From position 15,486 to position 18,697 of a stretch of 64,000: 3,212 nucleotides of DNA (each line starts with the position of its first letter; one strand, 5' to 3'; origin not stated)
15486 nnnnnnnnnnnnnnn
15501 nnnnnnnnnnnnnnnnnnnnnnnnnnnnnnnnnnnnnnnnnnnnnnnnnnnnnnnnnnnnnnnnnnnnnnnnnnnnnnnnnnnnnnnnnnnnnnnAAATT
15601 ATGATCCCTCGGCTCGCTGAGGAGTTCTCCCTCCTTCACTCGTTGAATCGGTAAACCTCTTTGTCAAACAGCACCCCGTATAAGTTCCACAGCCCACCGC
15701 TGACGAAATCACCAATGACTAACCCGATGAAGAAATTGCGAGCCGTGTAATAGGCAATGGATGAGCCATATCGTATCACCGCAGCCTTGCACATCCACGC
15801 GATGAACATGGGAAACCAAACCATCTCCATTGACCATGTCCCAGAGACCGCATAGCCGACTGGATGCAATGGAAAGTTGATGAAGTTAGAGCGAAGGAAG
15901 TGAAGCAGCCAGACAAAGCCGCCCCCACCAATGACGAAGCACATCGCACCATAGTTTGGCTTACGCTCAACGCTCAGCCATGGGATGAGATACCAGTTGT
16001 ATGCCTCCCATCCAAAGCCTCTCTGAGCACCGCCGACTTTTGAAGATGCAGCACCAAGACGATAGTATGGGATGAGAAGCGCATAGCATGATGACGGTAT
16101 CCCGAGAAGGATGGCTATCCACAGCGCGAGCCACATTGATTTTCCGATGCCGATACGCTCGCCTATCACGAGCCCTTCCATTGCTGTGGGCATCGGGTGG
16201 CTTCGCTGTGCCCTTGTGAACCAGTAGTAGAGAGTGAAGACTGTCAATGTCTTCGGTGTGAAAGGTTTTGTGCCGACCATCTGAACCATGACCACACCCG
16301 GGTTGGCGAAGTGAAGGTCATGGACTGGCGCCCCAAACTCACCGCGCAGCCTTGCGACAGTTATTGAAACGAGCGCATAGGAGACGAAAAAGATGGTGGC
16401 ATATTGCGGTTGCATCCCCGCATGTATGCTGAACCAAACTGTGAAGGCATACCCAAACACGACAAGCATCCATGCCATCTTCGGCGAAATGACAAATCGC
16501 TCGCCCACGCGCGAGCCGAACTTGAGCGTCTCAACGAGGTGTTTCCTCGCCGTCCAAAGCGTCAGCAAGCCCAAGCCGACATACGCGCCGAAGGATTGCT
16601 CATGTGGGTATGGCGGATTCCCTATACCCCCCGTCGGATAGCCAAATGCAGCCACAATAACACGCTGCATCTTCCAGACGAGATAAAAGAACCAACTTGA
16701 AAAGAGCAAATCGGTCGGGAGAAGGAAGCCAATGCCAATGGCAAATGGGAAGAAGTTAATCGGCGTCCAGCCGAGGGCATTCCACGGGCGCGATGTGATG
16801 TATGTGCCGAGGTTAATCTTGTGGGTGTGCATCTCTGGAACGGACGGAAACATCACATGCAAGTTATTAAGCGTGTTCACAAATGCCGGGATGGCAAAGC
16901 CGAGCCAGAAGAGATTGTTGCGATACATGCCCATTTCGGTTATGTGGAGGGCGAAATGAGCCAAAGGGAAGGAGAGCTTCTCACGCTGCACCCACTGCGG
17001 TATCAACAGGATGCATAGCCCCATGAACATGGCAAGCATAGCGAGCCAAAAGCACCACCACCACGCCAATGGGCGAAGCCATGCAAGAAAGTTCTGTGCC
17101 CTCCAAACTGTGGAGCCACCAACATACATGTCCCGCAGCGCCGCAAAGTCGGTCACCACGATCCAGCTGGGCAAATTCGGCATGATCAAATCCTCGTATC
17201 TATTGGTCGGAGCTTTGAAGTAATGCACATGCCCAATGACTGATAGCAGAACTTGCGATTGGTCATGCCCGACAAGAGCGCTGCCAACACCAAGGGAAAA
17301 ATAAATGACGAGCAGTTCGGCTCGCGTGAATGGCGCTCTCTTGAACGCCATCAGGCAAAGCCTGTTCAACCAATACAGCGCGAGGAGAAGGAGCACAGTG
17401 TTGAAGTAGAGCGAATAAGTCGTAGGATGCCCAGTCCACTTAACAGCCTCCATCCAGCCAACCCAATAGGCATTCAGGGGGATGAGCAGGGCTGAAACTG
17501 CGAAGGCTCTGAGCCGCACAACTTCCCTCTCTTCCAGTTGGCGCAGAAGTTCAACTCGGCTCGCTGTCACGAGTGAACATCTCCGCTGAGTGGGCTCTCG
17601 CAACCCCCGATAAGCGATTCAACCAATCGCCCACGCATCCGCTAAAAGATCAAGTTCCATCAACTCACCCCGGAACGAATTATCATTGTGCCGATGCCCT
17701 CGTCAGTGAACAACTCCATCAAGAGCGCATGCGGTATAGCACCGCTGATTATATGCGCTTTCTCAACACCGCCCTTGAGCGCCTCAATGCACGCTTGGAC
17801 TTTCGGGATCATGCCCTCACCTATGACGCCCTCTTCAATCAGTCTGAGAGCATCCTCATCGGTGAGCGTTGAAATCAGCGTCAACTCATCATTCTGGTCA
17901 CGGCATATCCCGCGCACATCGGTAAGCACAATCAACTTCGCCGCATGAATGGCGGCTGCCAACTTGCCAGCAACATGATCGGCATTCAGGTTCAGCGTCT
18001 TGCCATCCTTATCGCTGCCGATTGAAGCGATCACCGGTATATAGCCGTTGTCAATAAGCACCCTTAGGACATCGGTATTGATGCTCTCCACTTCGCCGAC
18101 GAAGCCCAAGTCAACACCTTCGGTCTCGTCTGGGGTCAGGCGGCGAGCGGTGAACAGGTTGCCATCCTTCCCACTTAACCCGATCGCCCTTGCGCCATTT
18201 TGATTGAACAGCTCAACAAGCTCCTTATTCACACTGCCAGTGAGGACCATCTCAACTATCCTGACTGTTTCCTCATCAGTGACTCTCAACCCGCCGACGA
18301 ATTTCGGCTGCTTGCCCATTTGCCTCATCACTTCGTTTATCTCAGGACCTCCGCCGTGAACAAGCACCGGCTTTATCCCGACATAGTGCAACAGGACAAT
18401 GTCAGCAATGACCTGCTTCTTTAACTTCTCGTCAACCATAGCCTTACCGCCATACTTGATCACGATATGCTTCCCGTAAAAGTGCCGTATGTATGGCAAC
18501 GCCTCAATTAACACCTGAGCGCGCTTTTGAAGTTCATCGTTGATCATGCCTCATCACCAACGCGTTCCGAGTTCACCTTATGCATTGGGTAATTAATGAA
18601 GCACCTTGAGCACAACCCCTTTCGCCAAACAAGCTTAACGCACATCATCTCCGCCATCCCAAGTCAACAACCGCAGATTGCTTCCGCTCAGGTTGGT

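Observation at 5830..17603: Three paralogous 650-700 aa polytopic membrane proteins of unknown function within 12 kb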

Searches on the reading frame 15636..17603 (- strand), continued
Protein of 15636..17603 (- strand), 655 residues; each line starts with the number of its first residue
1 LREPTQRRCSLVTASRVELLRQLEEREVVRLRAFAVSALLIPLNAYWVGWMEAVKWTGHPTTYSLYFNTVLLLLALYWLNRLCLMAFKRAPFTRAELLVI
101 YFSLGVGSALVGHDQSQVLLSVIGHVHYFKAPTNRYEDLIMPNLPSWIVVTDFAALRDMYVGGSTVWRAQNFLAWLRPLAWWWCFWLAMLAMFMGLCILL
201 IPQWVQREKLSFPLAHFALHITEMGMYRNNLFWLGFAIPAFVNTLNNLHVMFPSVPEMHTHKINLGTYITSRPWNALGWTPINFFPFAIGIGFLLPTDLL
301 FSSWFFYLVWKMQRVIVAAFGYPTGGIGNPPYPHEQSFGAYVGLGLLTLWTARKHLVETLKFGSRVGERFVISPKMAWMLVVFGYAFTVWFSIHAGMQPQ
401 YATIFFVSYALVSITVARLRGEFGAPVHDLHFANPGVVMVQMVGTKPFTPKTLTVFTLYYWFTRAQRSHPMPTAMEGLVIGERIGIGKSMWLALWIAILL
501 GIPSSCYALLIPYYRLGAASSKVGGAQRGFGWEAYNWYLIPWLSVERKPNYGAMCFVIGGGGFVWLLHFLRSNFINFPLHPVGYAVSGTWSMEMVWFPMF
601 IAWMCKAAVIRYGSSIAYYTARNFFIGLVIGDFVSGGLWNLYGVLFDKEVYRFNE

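Call 34: search_protein_families(library=pfam, alignment_id=A1, max_evalue=10)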
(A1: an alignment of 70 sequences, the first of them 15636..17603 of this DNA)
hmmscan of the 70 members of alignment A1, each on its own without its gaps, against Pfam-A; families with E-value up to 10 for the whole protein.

A. member 1, window:15636-17603:- (655 aa): 2 families
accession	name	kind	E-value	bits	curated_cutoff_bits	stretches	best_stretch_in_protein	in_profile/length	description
PF20581.3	DUF6785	-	3.5e-132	441.9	25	1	30-517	1-498/498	Family of unknown function (DUF6785)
PF20580.3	DUF6784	-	1.1e-30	106.2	26.4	1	555-652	2-99/101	Domain of unknown function (DUF6784)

B. families by the number of members that match (of 70 scanned): 37 families (the first 25 are shown)
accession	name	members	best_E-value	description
PF20581.3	DUF6785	70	7.1e-181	Family of unknown function (DUF6785)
PF20580.3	DUF6784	70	9e-37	Domain of unknown function (DUF6784)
PF04911.17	ATP-synt_J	3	0.0086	ATP synthase j chain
PF02376.21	CUT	3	0.024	CUT domain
PF06143.16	Baculo_11_kDa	2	0.012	Baculovirus 11 kDa family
PF17272.7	DUF5337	2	0.34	Family of unknown function (DUF5337)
PF09973.14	DUF2208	2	0.99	Predicted membrane protein (DUF2208)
PF12607.13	DUF3772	1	0.00083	Protein of unknown function (DUF3772)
PF03408.20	Foamy_virus_ENV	1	0.014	Foamy virus envelope protein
PF03601.19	Cons_hypoth698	1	0.018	Conserved hypothetical protein 698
PF19144.5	DUF5826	1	0.043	Family of unknown function (DUF5826)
PF10821.13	DUF2567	1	0.051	Protein of unknown function (DUF2567)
PF06785.16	UPF0242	1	0.06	Uncharacterised protein family (UPF0242) N-terminus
PF05920.17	Homeobox_KN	1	0.069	Homeobox KN domain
PF17591.7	UL41A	1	0.086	Herpesvirus UL41A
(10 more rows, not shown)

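Call 42: search_protein_families(library=pfam, alignment_id=A3, max_evalue=0.00001)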
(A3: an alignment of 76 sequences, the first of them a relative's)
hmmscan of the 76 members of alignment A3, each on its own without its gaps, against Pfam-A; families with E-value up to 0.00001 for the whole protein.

A. member 1, L001:3610-4275:- (221 aa): 1 family
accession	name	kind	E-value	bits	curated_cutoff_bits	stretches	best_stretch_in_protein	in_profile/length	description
PF02577.19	BFN_dom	-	1.1e-38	132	27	1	100-205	1-104/112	Bifunctional nuclease domain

B. families by the number of members that match (of 76 scanned): 99 families (the first 25 are shown)
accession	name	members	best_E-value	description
PF00709.27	Adenylsucc_synt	2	2.3e-179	Adenylosuccinate synthetase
PF00448.28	SRP54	2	8.3e-78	SRP54-type protein, GTPase domain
PF01261.30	AP_endonuc_2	2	3.9e-48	Xylose isomerase-like TIM barrel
PF00005.33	ABC_tran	2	1.5e-36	ABC transporter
PF06439.18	3keto-disac_hyd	2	2.9e-35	3-keto-disaccharide hydrolase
PF00583.31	Acetyltransf_1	2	4.2e-18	Acetyltransferase (GNAT) family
PF13508.13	Acetyltransf_7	2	2.5e-16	Acetyltransferase (GNAT) domain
PF02881.24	SRP54_N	2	3.3e-15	SRP54-type protein, helical bundle domain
PF13673.13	Acetyltransf_10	2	1.2e-13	Acetyltransferase (GNAT) domain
PF07963.17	N_methyl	2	6.8e-10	Prokaryotic N-terminal methylation motif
PF07596.16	SBP_bac_10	2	1.4e-08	Protein of unknown function (DUF1559)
PF13527.13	Acetyltransf_9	2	1.6e-08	Acetyltransferase (GNAT) domain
PF02463.25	SMC_N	2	1.4e-06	RecF/RecN/SMC N terminal domain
PF08445.16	FR47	2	1.8e-06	FR47-like protein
PF00496.27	SBP_bac_5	1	7.4e-88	Bacterial extracellular solute-binding proteins, family 5 Middle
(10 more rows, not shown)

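Call 43: search_protein_families(library=pfam, alignment_id=A4, max_evalue=0.00001)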
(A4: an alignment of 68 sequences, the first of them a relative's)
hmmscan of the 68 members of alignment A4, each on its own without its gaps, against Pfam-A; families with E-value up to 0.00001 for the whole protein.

A. member 1, L043:7744-10026:+ (760 aa): 9 families
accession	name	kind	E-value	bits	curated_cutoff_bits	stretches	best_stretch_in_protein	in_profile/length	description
PF13517.12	FG-GAP_3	-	2.4e-55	185.4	26.9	6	174-235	1-61/61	FG-GAP-like repeat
PF00023.36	Ank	-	5.2e-30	102.3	21.1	2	636-666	2-32/33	Ankyrin repeat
PF12796.13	Ank_2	-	3.9e-29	101.5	27.3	2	680-755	7-79/90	Ankyrin repeats (3 copies)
PF13637.12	Ank_4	-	1.8e-28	98.3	22.7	3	677-723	4-50/50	Ankyrin repeats (many copies)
PF13857.12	Ank_5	-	7.1e-27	93.6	27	3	690-743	2-56/56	Ankyrin repeats (many copies)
PF07593.17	UnbV_ASPIC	-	7.7e-21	74.2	23.4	1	531-597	1-67/68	ASPIC and UnbV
PF13606.12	Ank_3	-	2.5e-11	43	22.3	0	636-663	2-29/30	Ankyrin repeat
PF24521.3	Ank_KRIT1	-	3.7e-07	30.4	80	0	699-755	41-104/149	KRIT1 ankyrin-repeats domain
PF01839.29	FG-GAP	-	4.8e-07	30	22.1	0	356-378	2-24/37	FG-GAP repeat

B. families by the number of members that match (of 68 scanned): 94 families (the first 25 are shown)
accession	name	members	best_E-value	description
PF13517.12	FG-GAP_3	6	7.2e-56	FG-GAP-like repeat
PF07593.17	UnbV_ASPIC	6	9.3e-22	ASPIC and UnbV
PF01839.29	FG-GAP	6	1.6e-15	FG-GAP repeat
PF00023.36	Ank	5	5.2e-30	Ankyrin repeat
PF12796.13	Ank_2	5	3.9e-29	Ankyrin repeats (3 copies)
PF13637.12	Ank_4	5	1.8e-28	Ankyrin repeats (many copies)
PF13857.12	Ank_5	5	7.1e-27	Ankyrin repeats (many copies)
PF13606.12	Ank_3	5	4e-14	Ankyrin repeat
PF05721.19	PhyH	4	3.6e-38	Phytanoyl-CoA dioxygenase (PhyH)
PF07676.18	PD40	3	4.3e-47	WD40-like Beta Propeller Repeat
PF25174.1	Beta-prop_THOC3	3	9.4e-44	THOC3 beta-propeller domain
PF01408.29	GFO_IDH_MocA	3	2.8e-31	Oxidoreductase family, NAD-binding Rossmann fold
PF22725.1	GFO_IDH_MocA_C3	3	1e-23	GFO/IDH/MocA C-terminal domain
PF02894.22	GFO_IDH_MocA_C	3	1.8e-16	Oxidoreductase family, C-terminal alpha/beta domain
PF02687.27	FtsX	3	1.4e-13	FtsX-like permease C-terminal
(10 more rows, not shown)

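Call 59: search_protein_families(library=pfam, proteins=[L003:3139-4242:+, L003:4239-4919:+, L004:12125-13057:+, L004:13231-13836:+, L004:9345-9923:+, L004:6061-7233:+, L004:4585-5958:+, L002:12013-12717:-, L002:8695-9663:+, L057:3102-4334:+], max_evalue=0.001)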
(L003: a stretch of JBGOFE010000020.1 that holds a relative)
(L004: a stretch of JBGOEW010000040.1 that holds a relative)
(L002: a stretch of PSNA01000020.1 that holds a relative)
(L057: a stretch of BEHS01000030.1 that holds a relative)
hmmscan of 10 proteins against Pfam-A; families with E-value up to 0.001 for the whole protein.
L003:3139-4242:+ (367 aa): 8 families
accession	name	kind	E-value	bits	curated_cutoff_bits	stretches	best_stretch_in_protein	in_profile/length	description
PF00448.28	SRP54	-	8.3e-78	261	22.7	1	157-357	1-195/196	SRP54-type protein, GTPase domain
PF02881.24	SRP54_N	-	3.3e-15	56.5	22.4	1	73-139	1-74/75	SRP54-type protein, helical bundle domain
PF01656.29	CbiA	-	2.6e-06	27.8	25.4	0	167-195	9-37/125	CobQ/CobB/MinD/ParA nucleotide binding domain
PF13604.12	AAA_30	-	1.7e-05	25.1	27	1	157-254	18-103/191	AAA domain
PF13245.12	AAA_19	-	5.2e-05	23.9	25.1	1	157-258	11-111/134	AAA domain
PF13401.12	AAA_22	-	6.8e-05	23.6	27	1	161-267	9-110/130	AAA domain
PF03308.22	MeaB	-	0.00062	19.3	23.1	0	162-247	38-133/273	Methylmalonyl Co-A mutase-associated GTPase MeaB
PF13671.12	AAA_33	-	0.00066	20.4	27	0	159-272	1-102/143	AAA domain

L003:4239-4919:+ (226 aa): 8 families
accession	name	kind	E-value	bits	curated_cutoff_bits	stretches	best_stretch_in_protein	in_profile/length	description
PF00583.31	Acetyltransf_1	-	4.2e-18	66.1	20.7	1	70-176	6-116/116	Acetyltransferase (GNAT) family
PF13508.13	Acetyltransf_7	-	2.5e-16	60.2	27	1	96-178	3-84/84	Acetyltransferase (GNAT) domain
PF13673.13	Acetyltransf_10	-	1.2e-13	51.6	23.6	1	95-182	30-113/128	Acetyltransferase (GNAT) domain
PF13527.13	Acetyltransf_9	-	1.6e-08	35.1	25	1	115-178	68-126/127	Acetyltransferase (GNAT) domain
PF08445.16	FR47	-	4.8e-06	26.9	22.1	1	111-179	13-80/86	FR47-like protein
PF13480.13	Acetyltransf_6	-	1.6e-05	25.5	22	1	98-153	74-129/143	Acetyltransferase (GNAT) domain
PF14542.12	Acetyltransf_CG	-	0.00025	21.5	30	1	105-156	9-61/80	GCN5-related N-acetyl-transferase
PF13302.13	Acetyltransf_3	-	0.00054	21.1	25.4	0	55-176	2-137/138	Acetyltransferase (GNAT) domain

L004:12125-13057:+ (310 aa): 9 families
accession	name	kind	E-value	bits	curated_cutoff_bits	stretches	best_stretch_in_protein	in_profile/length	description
PF00448.28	SRP54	-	6.4e-77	258.1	22.7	1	91-291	1-195/196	SRP54-type protein, GTPase domain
PF02881.24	SRP54_N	-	4.4e-14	52.9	22.4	1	7-73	1-74/75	SRP54-type protein, helical bundle domain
PF13604.12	AAA_30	-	8.4e-06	26.1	27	1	91-188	18-103/191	AAA domain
PF01656.29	CbiA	-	2.3e-05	24.8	25.4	1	101-250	9-87/125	CobQ/CobB/MinD/ParA nucleotide binding domain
PF13245.12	AAA_19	-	2.7e-05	24.8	25.1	1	91-195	11-114/134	AAA domain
PF13401.12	AAA_22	-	0.00013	22.7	27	0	95-201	9-110/130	AAA domain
PF25199.1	nSTAND_NTPase5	-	0.0005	20.4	34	0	74-132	24-83/145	Novel STAND NTPase 5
PF03029.23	ATP_bind_1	-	0.00065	20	27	0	96-128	1-33/240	Conserved hypothetical ATP binding protein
PF13671.12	AAA_33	-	0.00072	20.3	27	0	93-211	1-107/143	AAA domain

L004:13231-13836:+ (201 aa): 8 families
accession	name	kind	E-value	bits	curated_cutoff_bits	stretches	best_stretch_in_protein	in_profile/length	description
PF00583.31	Acetyltransf_1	-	1.5e-17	64.4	20.7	1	44-150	6-116/116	Acetyltransferase (GNAT) family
PF13508.13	Acetyltransf_7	-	2.3e-15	57.2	27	1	70-152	3-84/84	Acetyltransferase (GNAT) domain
PF13673.13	Acetyltransf_10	-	4e-13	49.9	23.6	1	69-156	30-113/128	Acetyltransferase (GNAT) domain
PF13527.13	Acetyltransf_9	-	2.5e-08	34.4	25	1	89-152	68-126/127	Acetyltransferase (GNAT) domain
PF08445.16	FR47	-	1.8e-06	28.3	22.1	1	84-153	12-80/86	FR47-like protein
PF13480.13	Acetyltransf_6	-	5e-05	23.9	22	1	72-127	74-129/143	Acetyltransferase (GNAT) domain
PF14542.12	Acetyltransf_CG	-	0.00018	22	30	1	79-130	9-61/80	GCN5-related N-acetyl-transferase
PF13302.13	Acetyltransf_3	-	0.00097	20.3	25.4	0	29-150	2-137/138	Acetyltransferase (GNAT) domain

L004:9345-9923:+ (192 aa): 1 family
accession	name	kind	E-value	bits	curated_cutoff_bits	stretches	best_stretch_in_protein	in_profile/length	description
PF05685.18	Uma2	-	1.1e-34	119.8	27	1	19-186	2-171/172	Putative restriction endonuclease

L004:6061-7233:+ (390 aa): 13 families
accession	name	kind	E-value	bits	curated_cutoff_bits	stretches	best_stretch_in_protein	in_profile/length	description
PF13847.12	Methyltransf_31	-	2.7e-11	43.8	27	1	74-140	3-71/145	Methyltransferase domain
PF13649.12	Methyltransf_25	-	4.2e-10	40.6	27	1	78-166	1-90/97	Methyltransferase domain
PF06325.19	PrmA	-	3.7e-09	36.9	22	1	71-172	158-257/296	Ribosomal protein L11 methyltransferase (PrmA)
PF08123.19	DOT1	-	1e-06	28.9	23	1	58-173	26-156/205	Histone methylation protein DOT1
PF08242.18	Methyltransf_12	-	1.4e-06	29.4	30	1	80-145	2-69/98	Methyltransferase domain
PF05175.20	MTS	-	3.7e-06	27.1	23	1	67-137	24-93/170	Methyltransferase small domain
PF12847.13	Methyltransf_18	-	1.6e-05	25.4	27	1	70-136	10-76/151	Methyltransferase domain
PF08241.18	Methyltransf_11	-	5e-05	24.3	21.2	1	80-143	2-60/95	Methyltransferase domain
PF02353.26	CMAS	-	0.0003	20.7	27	1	63-135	51-122/273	Mycolic acid cyclopropane synthetase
PF02475.24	TRM5-TYW2_MTfase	-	0.00033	21.1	28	1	69-137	30-99/164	TRM5/TYW2 methyltransferase domain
PF01728.25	FtsJ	-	0.00035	21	24.1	1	65-141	11-82/181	FtsJ-like methyltransferase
PF01170.24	UPF0020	-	0.00045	20.4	22.3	0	99-135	78-113/197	RMKL-like, methyltransferase domain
PF13679.12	Methyltransf_32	-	0.00046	20.6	27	1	60-139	10-94/143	Methyltransferase domain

L004:4585-5958:+ (457 aa): 2 families
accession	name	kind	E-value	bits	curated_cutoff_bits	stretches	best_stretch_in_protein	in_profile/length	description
PF13520.12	AA_permease_2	-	3.4e-56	191.4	27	1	15-409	1-401/427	Amino acid permease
PF00324.27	AA_permease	-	2e-23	83.3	24.6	1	23-430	5-446/470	Amino acid permease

L002:12013-12717:- (234 aa): 1 family
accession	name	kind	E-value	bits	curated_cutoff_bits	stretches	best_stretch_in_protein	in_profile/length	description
PF01936.24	NYN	-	1.6e-27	97.2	24.2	1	75-224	1-144/145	NYN domain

L002:8695-9663:+ (322 aa): 2 families
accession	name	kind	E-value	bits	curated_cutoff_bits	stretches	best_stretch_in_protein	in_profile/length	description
PF07963.17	N_methyl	-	2.2e-09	36.9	21.2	1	48-73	2-27/27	Prokaryotic N-terminal methylation motif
PF07596.16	SBP_bac_10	-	6.6e-06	26.8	23.3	1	78-108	2-32/268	Protein of unknown function (DUF1559)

L057:3102-4334:+ (410 aa): 2 families
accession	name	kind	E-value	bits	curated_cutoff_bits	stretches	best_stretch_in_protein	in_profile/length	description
PF01229.23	Glyco_hydro_39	-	0.00018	20.9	26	1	110-176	116-191/472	Glycosyl hydrolases family 39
PF02449.21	Glyco_hydro_42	-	0.00022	21.2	21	0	232-299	284-343/376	Beta-galactosidase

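Call 89: find_encoding_contigs(protein=P0001, flank=5000, max_places=3)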
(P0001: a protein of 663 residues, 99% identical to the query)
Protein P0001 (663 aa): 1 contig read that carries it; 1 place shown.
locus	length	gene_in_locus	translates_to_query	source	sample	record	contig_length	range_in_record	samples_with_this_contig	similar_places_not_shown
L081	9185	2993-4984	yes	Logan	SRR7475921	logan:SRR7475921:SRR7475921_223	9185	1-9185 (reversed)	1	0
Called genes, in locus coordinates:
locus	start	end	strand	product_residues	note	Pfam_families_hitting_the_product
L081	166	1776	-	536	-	-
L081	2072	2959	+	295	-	PF00696:AA_kinase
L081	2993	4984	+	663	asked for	PF20581:DUF6785, PF20580:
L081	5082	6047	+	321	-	-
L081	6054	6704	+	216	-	PF09699:Paired_CXXCH_1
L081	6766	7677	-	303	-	PF14100:DUF6807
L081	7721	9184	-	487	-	?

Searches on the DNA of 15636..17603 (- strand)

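Call 85: search_rna_families(sources=[L006, L007, L016, L017, L018, L028, L040, L045, L050, L051, L052, L058, L064, L069, L071, L072, L031, L026, L037, L038], threshold=gathering)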
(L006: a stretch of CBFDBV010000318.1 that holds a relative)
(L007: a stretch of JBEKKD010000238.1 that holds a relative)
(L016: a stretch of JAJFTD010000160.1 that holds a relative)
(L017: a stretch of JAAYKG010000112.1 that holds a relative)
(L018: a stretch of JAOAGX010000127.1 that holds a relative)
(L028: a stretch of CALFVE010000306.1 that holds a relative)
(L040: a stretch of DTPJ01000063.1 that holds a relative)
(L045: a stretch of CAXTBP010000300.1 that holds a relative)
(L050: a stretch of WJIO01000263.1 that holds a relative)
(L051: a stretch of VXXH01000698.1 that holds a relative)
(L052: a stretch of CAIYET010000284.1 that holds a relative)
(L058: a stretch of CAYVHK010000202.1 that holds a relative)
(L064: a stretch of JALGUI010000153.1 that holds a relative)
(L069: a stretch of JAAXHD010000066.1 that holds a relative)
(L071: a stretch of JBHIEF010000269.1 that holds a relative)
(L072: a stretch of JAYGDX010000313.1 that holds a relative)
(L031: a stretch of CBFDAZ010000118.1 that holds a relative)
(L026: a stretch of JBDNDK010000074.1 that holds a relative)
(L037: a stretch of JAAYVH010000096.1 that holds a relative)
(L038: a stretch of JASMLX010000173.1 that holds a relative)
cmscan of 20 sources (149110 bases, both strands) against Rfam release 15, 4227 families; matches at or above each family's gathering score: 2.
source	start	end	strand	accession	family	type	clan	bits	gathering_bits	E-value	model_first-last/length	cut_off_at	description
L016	7080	7164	-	RF00005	tRNA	Gene; tRNA;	CL00001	60.4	29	3.2e-10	1-71/71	no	tRNA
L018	6114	6224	-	RF01051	c-di-GMP-I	Cis-reg; riboswitch;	CL00126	55.6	35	8.4e-08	1-87/87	no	c-di-GMP-I riboswitch aptamer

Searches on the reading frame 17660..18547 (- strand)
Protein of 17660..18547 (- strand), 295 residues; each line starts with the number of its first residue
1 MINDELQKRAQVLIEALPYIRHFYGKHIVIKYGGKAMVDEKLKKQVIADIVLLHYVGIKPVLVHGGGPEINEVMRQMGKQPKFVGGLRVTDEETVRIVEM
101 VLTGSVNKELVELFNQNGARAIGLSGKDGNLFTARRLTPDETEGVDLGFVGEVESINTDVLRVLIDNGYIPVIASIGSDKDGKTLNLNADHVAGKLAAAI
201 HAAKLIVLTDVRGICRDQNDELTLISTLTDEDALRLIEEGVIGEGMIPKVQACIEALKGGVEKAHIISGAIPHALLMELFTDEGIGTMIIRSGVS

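Call 13: search_protein_families(library=pfam, proteins=[window:17660-18547:-], max_evalue=0.001)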
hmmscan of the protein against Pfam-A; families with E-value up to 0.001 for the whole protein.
window:17660-18547:- (295 aa): 1 family
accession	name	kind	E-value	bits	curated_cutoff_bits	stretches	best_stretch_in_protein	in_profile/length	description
PF00696.33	AA_kinase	-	2.4e-49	168.6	24.9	1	28-268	3-234/234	Amino acid kinase family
